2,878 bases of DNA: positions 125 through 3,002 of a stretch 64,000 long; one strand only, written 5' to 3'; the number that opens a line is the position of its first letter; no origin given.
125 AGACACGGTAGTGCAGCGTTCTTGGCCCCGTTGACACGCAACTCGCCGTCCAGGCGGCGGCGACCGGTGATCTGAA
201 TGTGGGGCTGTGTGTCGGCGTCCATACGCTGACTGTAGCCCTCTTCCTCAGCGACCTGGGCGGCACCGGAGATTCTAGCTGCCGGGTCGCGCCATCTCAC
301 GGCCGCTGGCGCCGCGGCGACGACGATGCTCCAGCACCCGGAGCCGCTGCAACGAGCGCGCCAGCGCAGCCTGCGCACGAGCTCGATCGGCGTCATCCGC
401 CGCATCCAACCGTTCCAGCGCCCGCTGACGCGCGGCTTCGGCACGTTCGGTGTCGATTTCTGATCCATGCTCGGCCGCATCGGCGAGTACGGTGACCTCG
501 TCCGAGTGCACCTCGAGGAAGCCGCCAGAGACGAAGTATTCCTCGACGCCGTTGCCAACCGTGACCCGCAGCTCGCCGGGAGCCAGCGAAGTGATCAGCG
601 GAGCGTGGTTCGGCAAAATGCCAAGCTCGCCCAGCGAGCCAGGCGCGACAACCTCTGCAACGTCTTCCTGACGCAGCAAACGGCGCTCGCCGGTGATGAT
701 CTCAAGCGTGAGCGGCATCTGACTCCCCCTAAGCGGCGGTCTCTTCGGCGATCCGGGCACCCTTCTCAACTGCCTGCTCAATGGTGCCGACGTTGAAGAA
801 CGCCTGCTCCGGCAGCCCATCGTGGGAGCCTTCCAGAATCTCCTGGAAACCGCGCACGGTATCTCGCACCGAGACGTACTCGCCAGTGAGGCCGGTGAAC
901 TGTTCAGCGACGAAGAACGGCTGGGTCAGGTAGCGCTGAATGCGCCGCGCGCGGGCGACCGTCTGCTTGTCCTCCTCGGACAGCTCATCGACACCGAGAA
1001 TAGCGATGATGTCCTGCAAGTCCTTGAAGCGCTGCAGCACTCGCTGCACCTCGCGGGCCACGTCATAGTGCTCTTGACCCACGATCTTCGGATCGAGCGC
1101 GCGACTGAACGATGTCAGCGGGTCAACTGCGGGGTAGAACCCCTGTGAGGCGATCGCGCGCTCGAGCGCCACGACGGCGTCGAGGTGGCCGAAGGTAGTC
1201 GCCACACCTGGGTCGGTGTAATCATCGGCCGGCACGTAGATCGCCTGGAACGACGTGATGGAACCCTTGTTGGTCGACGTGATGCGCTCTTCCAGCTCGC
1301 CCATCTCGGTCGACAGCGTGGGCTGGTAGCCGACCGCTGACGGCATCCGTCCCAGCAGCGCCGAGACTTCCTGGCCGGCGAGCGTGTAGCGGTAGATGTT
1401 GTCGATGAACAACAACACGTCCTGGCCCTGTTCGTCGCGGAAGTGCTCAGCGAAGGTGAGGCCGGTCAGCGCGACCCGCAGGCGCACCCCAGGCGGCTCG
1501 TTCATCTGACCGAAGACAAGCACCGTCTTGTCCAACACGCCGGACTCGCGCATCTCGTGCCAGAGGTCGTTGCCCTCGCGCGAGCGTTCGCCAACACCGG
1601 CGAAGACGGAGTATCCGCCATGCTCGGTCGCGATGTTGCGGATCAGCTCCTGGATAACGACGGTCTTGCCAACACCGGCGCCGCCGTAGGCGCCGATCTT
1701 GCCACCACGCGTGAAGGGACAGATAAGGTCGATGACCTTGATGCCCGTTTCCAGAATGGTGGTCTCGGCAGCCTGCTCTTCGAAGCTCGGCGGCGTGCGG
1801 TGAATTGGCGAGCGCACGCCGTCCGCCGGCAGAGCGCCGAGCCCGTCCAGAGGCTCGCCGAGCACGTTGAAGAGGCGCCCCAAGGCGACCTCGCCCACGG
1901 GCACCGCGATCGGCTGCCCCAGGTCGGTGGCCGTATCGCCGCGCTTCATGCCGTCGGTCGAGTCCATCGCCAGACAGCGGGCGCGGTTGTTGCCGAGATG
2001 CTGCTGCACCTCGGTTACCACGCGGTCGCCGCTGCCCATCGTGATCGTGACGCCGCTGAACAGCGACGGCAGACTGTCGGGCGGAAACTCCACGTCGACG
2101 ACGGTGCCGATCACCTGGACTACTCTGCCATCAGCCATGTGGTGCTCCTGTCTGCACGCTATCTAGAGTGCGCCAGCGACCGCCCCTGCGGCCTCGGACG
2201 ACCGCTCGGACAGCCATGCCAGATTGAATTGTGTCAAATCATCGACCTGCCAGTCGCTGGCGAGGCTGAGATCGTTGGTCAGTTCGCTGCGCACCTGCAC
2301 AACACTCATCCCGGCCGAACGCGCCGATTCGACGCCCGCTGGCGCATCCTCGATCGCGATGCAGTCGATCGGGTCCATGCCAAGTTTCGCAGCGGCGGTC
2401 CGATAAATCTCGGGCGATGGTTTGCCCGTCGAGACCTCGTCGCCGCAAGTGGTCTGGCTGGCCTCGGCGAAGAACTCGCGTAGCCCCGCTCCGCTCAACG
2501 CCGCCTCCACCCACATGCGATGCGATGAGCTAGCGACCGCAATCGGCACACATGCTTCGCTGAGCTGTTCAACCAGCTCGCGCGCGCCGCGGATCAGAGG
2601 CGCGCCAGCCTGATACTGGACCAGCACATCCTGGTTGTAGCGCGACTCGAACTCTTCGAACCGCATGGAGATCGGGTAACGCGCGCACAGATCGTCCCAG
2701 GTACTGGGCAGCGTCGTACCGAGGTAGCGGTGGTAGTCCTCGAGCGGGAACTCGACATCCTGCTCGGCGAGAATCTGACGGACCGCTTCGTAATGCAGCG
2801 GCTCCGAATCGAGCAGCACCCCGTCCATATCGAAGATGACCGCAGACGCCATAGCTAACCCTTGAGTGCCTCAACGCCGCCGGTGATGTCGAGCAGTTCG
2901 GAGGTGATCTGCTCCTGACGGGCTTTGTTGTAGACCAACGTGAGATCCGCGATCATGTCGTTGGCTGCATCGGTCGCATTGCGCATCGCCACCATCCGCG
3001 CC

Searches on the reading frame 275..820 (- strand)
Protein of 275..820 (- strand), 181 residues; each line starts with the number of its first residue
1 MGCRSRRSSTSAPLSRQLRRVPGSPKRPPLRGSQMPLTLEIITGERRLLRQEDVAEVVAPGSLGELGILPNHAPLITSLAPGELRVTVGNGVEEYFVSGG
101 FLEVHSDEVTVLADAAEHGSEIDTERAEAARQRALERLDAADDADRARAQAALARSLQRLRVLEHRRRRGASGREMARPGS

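Call 54: search_protein_families(library=pfam, proteins=[window:275-820:-], max_evalue=0.001)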
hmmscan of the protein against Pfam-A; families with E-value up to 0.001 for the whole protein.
window:275-820:- (181 aa): 2 families
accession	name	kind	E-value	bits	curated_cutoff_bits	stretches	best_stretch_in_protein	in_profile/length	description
PF02823.21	ATP-synt_DE_N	-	3.9e-27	94.5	27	1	37-116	1-80/80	ATP synthase, Delta/Epsilon chain, beta-sandwich domain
PF00401.25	ATP-synt_DE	-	3.4e-09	37.2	24.6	1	121-163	2-46/47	ATP synthase, Delta/Epsilon chain, long alpha-helix domain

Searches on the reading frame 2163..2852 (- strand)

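Call 54: search_protein_families(library=pfam, proteins=[window:2163-2852:-], max_evalue=0.001)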
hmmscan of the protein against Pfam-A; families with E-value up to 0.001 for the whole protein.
window:2163-2852:- (229 aa): 4 families
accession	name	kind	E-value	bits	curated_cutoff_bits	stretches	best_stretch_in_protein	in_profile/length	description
PF13419.12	HAD_2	-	1.1e-29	104.3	23.8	1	5-187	1-178/178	Haloacid dehalogenase-like hydrolase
PF00702.32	Hydrolase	-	1.1e-28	101.3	26.4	1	4-181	3-191/191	haloacid dehalogenase-like hydrolase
PF13242.12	Hydrolase_like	-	4.9e-08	33.2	22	1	142-207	2-73/75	HAD-hyrolase-like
PF12710.13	HAD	-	6e-05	24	27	1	5-146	1-150/189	haloacid dehalogenase-like hydrolase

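Call 70: search_protein_families(library=ncbifam, proteins=[window:2163-2852:-], max_evalue=0.00001)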
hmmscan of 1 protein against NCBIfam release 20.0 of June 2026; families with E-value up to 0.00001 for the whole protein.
window:2163-2852:- (229 aa): 27 families (the best 25 are shown)
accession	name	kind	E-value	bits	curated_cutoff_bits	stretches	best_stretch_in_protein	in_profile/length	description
TIGR02009.1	PGMB-YQAB-SF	subfamily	2.7e-31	109.2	153.35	1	3-187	2-186/186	beta-phosphoglucomutase family hydrolase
NF008087.0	PRK10826.1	equivalog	2.2e-28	99.4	191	1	3-210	8-216/222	hexitol phosphatase HxpB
TIGR01990.1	bPGM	equivalog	5.6e-27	94.9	189.4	1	3-187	2-186/187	beta-phosphoglucomutase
NF046057.1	bifunc_MtlD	equivalog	1.8e-25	89.5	800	1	3-187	8-191/683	bifunctional mannitol-1-phosphate dehydrogenase/phosphatase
NF053653.1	InDiPhoBT2121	equivalog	5.2e-25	88.3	245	1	3-198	2-197/216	inorganic diphosphatase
NF007854.0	PRK10563.1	equivalog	1.4e-22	80.4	211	1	3-189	5-187/221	6-phosphogluconate phosphatase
NF008000.0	PRK10725.1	equivalog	2.1e-21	76.9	215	1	4-189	7-187/188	fructose-1-phosphate/6-phosphogluconate phosphatase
TIGR01509.1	HAD-SF-IA-v3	subfamily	4.1e-19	69.3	29.4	1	134-187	103-154/154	HAD-IA family hydrolase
NF008610.0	PRK11587.1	equivalog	1.2e-18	67.2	282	1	5-211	6-205/219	sugar phosphatase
TIGR01454.1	AHBA_synth_RP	hypoth_equivalog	4e-16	59.3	246.65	1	5-194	1-181/205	AHBA synthesis associated protein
TIGR01449.2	PGP_bact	equivalog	3.5e-15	56.1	180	1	5-191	1-188/213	phosphoglycolate phosphatase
TIGR02253.1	CTE7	subfamily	1.5e-13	51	169.75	1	2-205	2-216/221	TIGR02253 family HAD-type hydrolase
TIGR01422.2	phosphonatase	equivalog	9e-13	48.1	220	1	50-196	63-207/251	phosphonoacetaldehyde hydrolase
NF009696.0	PRK13222.1-3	equivalog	1.4e-12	47.8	359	1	3-203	4-202/223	N-acetylmuramic acid 6-phosphate phosphatase MupP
NF009695.0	PRK13222.1-2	equivalog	7.6e-12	45.2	225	1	3-188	7-194/226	phosphoglycolate phosphatase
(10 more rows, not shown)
